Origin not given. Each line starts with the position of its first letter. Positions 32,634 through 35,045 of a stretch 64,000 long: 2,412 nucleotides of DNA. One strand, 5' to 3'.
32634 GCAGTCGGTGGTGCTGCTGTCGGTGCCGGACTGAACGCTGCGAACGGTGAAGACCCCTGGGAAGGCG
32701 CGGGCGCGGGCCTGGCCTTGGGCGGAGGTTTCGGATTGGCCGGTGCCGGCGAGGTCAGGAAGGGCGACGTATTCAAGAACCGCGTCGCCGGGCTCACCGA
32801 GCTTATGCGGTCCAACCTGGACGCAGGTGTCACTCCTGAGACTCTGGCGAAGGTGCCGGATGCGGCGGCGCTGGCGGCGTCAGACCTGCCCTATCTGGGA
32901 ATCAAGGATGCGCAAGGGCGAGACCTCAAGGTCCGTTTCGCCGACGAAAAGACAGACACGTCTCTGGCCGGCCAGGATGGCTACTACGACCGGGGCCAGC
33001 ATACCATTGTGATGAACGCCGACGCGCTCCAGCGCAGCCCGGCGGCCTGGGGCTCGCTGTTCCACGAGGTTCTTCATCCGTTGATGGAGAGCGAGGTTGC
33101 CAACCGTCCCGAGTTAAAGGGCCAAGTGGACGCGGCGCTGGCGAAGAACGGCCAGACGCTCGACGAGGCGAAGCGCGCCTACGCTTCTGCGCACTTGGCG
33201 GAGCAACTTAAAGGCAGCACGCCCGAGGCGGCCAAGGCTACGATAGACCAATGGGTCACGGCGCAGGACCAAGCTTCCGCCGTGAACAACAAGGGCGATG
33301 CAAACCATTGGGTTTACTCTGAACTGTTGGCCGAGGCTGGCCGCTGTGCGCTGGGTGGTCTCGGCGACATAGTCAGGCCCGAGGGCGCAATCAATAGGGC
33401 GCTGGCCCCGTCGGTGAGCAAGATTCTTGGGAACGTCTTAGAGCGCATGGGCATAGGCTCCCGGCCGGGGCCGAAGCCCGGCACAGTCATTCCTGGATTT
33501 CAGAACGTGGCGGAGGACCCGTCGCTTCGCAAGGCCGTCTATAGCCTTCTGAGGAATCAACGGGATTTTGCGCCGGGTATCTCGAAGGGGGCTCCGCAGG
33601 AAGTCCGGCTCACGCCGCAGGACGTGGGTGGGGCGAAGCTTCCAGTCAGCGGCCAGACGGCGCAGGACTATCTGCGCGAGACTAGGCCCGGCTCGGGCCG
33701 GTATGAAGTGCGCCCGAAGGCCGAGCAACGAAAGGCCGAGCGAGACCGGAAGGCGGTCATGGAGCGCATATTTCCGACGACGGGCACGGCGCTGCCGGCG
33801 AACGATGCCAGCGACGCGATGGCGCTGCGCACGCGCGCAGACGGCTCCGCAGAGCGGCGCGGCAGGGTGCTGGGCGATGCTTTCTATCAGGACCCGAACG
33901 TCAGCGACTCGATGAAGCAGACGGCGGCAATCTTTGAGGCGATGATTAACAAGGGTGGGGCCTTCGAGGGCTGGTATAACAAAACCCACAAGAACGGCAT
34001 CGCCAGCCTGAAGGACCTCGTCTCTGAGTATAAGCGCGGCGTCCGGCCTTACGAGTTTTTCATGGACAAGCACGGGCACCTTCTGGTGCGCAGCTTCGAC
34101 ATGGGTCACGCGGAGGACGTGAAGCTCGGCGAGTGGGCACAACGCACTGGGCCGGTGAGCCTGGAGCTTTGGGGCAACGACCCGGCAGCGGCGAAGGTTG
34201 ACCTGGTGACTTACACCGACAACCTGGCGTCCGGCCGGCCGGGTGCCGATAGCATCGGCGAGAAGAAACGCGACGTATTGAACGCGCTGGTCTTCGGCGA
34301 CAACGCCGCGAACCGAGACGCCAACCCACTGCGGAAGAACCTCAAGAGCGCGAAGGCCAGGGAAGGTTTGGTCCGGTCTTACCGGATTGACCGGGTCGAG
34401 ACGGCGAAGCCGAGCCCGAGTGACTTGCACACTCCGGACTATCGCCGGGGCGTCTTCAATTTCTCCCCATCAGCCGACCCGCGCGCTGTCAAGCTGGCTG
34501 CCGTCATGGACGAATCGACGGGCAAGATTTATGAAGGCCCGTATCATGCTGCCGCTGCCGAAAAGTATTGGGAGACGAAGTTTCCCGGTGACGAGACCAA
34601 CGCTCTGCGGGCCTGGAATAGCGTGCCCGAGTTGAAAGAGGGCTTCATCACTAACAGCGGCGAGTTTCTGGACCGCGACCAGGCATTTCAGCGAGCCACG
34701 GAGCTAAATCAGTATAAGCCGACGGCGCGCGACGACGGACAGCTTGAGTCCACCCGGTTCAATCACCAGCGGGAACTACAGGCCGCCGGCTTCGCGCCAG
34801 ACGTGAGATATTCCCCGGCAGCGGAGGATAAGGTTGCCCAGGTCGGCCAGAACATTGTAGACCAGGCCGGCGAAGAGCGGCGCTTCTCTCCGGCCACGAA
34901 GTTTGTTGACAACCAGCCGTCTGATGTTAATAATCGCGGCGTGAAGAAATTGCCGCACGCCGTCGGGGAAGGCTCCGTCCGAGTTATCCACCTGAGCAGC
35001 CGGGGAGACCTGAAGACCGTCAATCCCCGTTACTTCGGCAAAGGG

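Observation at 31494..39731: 2745-aa polyvalent protein at the internal-virion/ejection locus, mostly made of unassigned modules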

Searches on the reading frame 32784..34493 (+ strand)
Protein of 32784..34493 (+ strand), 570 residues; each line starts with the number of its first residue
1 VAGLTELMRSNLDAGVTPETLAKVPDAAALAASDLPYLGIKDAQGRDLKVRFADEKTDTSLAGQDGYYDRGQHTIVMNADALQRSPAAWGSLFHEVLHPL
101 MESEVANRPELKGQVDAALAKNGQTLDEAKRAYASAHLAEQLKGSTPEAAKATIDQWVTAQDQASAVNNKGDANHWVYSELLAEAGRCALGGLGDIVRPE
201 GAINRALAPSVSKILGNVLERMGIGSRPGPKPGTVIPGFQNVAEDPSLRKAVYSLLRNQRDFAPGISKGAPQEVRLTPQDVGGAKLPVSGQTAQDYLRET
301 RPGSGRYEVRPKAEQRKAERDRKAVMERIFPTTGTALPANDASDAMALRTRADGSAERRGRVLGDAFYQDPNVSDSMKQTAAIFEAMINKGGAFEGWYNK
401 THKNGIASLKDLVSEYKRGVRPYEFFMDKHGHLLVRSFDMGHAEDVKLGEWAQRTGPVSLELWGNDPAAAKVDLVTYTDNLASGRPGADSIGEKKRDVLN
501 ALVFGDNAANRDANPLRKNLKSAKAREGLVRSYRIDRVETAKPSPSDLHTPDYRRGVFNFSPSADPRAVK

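Call 36: search_protein_families(library=pfam, proteins=[window:32784-34493:+], max_evalue=5)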
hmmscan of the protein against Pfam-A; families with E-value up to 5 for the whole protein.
window:32784-34493:+ (570 aa): 1 family
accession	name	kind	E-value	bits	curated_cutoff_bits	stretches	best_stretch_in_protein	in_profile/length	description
PF08696.17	Dna2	-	0.06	13.5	22.4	1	84-173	84-170/204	DNA replication factor Dna2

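Call 64: find_homologous_proteins(query=window:32784-34493:+, max_evalue=0.00001)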
Query window:32784-34493:+: 8000 candidates shared short words with the query, none scored E <= 0.00001.

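Call 68: search_solved_structures(query=A2, max_evalue=10, show_alignments=2)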
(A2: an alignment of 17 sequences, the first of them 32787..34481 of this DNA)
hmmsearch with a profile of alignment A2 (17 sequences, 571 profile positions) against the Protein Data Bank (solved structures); distinct sequences matched with E-value up to 10: 7.
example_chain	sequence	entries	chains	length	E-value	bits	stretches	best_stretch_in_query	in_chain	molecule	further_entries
3dte_A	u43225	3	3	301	0.016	17.2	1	65-100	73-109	IrrE protein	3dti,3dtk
8slm_A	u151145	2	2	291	0.09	14.7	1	66-100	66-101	Zn dependent hydrolase fused to HTH domain, IrrE ortholog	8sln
1cma_A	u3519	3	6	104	0.94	11.3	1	168-224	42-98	PROTEIN (MET REPRESSOR) | MET APO-REPRESSOR | MET REPRESSOR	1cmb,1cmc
1mj2_A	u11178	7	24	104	1.3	10.9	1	176-224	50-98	PROTEIN (METHIONINE REPRESSOR) | METHIONINE REPRESSOR | METHIONINE REPRESSOR PROTEIN METJ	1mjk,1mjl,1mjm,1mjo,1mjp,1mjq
5mee_A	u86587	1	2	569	1.6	10.6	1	341-412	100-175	Arachidonate 15-lipoxygenase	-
5med_A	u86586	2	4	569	1.6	10.6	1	341-412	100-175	Arachidonate 15-lipoxygenase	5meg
5mef_A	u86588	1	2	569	1.6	10.6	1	341-412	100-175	Arachidonate 15-lipoxygenase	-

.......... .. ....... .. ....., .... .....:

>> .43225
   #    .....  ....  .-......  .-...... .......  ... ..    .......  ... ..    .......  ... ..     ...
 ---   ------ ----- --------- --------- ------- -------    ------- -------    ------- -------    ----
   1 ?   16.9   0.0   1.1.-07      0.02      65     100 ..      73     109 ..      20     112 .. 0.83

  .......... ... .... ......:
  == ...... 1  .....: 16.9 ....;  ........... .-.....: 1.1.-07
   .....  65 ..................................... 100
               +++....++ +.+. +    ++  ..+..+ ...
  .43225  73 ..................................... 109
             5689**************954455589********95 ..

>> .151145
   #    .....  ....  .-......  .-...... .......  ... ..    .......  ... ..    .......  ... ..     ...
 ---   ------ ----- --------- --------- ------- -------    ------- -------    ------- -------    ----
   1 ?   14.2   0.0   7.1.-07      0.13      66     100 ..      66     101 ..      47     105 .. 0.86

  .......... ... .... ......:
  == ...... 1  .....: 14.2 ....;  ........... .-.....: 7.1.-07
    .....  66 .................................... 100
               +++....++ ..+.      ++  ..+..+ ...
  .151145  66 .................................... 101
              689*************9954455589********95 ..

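Call 69: search_protein_families(library=phrogs, proteins=[window:32787-34481:+], max_evalue=1)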
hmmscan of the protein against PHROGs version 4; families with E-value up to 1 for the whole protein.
window:32787-34481:+ (565 aa): 1 family
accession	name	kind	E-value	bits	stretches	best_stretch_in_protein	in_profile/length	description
phrog_23596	-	unknown function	0.068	14.8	0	235-298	8-71/84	-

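Call 74: predict_structure(alignment_id=A2)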
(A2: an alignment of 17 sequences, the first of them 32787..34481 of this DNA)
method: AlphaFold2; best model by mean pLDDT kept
length: 565 residues; sequences in the alignment: 17
mean_pLDDT: 81.9   pTM: 0.66
mean pLDDT of the five models: 81.9, 81.2, 78.5, 78.1, 76.9
residues with pLDDT >= 90: 195; 70-90: 288; 50-70: 41; < 50: 41
segments of 3 or more residues with pLDDT < 50: 193-217, 221-227, 559-565
pLDDT, mean of each block of 10 residues (from residue 1): 86 93 83 74 79 90 85 90 81 85 72 87 92 89 93 94 74 88 82 42 35 46 43 79 85 78 60 81 87 91 89 92 94 91 93 89 97 93 93 89 83 88 93 91 79 86 86 89 79 90 78 81 83 92 81 64 38
secondary structure, 60 per line:
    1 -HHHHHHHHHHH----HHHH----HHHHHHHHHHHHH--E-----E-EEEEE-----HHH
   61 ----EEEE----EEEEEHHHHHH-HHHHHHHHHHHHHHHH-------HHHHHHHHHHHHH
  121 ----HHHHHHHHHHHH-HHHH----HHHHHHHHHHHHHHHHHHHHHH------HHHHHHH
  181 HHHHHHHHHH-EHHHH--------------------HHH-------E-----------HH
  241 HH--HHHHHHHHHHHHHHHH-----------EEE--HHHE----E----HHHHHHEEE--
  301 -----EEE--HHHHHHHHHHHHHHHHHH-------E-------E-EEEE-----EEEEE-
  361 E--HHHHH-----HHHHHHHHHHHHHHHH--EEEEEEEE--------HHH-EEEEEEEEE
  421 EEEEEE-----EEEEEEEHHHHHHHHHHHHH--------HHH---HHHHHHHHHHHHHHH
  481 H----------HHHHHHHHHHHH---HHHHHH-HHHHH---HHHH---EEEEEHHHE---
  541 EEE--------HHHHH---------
elements in order: H2-12 H17-20 H25-37 E48-52 E65-68 E73-77 H78-83 H85-100 H108-120 H125-136 H138-141 H146-167 H174-190 H193-196 H239-242 H245-260 E272-274 H290-295 E296-298 E306-308 H311-328 E346-349 E355-359 H364-368 H374-389 E392-399 E412-426 E432-438 H439-451 H466-481 H492-503 H507-512 H514-518 H522-525 E529-533 E541-543 H552-556

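Call 76: fold_search(model_id=the predicted structure, library=pdb)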
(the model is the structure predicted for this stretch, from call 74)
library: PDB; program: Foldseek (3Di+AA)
matches with E <= 10: 48; with E <= 0.001: 0
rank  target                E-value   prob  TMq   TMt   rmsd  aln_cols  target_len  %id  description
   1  6sj9_A                1.3e+00  0.30  0.14  0.12  13.9       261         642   10  Proteasome accessory factor B/C (PafBC) of Arthrobacter aurescens (released 2019-10-16)
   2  8orn_B                2.3e+00  0.04  0.06  0.13  12.9        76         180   14  Crystal structure of Xanthomonas campestris pv. campestris LolA-LolB complex (released 2023-07-05)
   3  8zdj_A                2.5e+00  0.02  0.06  0.07  20.6       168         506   17  Cryo-EM structure of Mycobacteriophage Douge genome-packed connector (gp5, gp9, gp10, gp12 and gp13) (released 2025-06-25)
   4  7qfz_B                2.8e+00  0.28  0.08  0.15   3.9        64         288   19  BrxR, a WYL-domain containing transcriptional regulator (released 2022-05-18)
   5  7qfz_C                2.9e+00  0.28  0.08  0.15   4.1        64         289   19  BrxR, a WYL-domain containing transcriptional regulator (released 2022-05-18)
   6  6a0q_A                2.9e+00  0.12  0.08  0.14   7.2        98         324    9  The crystal structure of Lpg2622_E64 complex (released 2018-09-12)
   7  7qfz_E                3.2e+00  0.25  0.08  0.15   3.9        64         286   19  BrxR, a WYL-domain containing transcriptional regulator (released 2022-05-18)
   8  7uni_B                3.5e+00  0.03  0.07  0.14  20.1       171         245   16  De novo designed chlorophyll dimer protein with Zn pheophorbide a methyl ester, SP2-ZnPPaM (released 2023-04-19)
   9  6uzb_H                3.5e+00  0.03  0.14  0.12  23.2       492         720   10  Anthrax toxin protective antigen channels bound to edema factor (released 2020-03-04)
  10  8gw1_A                3.7e+00  0.01  0.08  0.06  18.7       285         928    9  A mechanism for SARS-CoV-2 RNA capping and its inhibition by nucleotide analogue inhibitors (released 2023-10-25)
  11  9b45_2                4.1e+00  0.01  0.04  0.06  18.7       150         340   13  Pseudomonas phage Pa193 baseplate complex and tail fiber (released 2024-10-16)
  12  3cia_D                4.7e+00  0.15  0.09  0.09   5.0        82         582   12  Crystal structure of cold-aminopeptidase from Colwellia psychrerythraea (released 2008-07-01)
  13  9a5j_A                4.7e+00  0.01  0.06  0.05  17.5       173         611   15  Integrative model of DNAK-GUDB by crosslinking MS and deep learning (released 2024-09-18)
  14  9mvy_D                5.2e+00  0.04  0.06  0.05   8.1        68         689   19  Crystal structure of ZMET2 in complex with unmethylated CTG DNA and a histone H3Kc9me2 peptide (released 2025-05-21)
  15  7u06_J                5.2e+00  0.02  0.06  0.13  15.0       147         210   10  Structure of the yeast TRAPPII-Rab11/Ypt32 complex in the closed/open state (composite structure) (released 2022-04-27)
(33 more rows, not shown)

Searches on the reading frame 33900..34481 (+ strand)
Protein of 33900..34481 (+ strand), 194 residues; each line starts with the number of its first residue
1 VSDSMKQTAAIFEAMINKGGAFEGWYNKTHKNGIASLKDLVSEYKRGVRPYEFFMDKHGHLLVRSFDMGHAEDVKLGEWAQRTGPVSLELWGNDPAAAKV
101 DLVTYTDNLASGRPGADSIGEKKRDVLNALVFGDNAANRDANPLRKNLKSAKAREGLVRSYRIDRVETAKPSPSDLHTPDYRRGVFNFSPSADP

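Call 80: find_related_loci(query=window:33900-34481:+, collection=viral_contigs, flank=10000)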
Query window:33900-34481:+ (194 aa) in viral_contigs; peptide patterns used: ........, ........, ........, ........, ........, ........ (x = any residue, [..] = any of these).
12 stretches matched a pattern; 1 encode a relative of the query (tblastn E <= 1e-3); 1 distinct loci.
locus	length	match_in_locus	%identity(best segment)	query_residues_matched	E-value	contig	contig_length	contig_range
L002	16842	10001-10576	56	1-193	2e-69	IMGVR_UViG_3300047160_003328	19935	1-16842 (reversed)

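Call 107: find_related_loci(query=window:33900-34481:+, collection=genome_contigs, flank=2000)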
Query window:33900-34481:+ (194 aa) in genome_contigs; peptide patterns used: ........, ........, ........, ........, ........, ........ (x = any residue, [..] = any of these).
117 stretches matched a pattern, but none encodes a relative of the query by tblastn (E <= 1e-3).

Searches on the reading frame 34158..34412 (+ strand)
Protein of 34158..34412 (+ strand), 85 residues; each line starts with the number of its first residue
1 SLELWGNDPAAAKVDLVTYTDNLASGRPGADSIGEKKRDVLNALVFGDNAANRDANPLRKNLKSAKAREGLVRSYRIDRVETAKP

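Call 109: find_related_loci(query=A7, collection=genome_contigs, flank=3000)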
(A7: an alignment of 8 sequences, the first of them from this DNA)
Query A7 (85 aa) in genome_contigs; peptide patterns used: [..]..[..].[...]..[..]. (x = any residue, [..] = any of these).
34 stretches matched a pattern, but none encodes a relative of the query by tblastn (E <= 1e-3).

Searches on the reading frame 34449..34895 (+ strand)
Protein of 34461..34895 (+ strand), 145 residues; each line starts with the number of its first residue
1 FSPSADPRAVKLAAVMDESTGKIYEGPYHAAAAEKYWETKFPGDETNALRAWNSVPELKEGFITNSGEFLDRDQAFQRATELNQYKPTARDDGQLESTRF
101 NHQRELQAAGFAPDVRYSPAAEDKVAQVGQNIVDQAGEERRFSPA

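Call 69: search_protein_families(library=phrogs, proteins=[window:34461-34895:+], max_evalue=1)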
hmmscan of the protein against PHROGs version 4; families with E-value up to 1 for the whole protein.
window:34461-34895:+ (145 aa): 1 family
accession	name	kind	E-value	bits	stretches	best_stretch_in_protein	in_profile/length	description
phrog_839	-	unknown function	0.00016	22.4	1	57-87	129-159/253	-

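Call 91: search_solved_structures(query=A5, max_evalue=10)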
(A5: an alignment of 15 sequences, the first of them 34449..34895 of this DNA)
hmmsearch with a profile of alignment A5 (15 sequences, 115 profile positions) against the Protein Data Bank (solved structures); distinct sequences matched with E-value up to 10: 2.
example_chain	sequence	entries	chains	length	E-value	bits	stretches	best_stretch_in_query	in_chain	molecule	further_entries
7awy_A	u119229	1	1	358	0.00022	24.7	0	10-36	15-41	Scone-R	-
7awz_A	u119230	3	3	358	0.001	22.5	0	9-35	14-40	Scone-E | SconeE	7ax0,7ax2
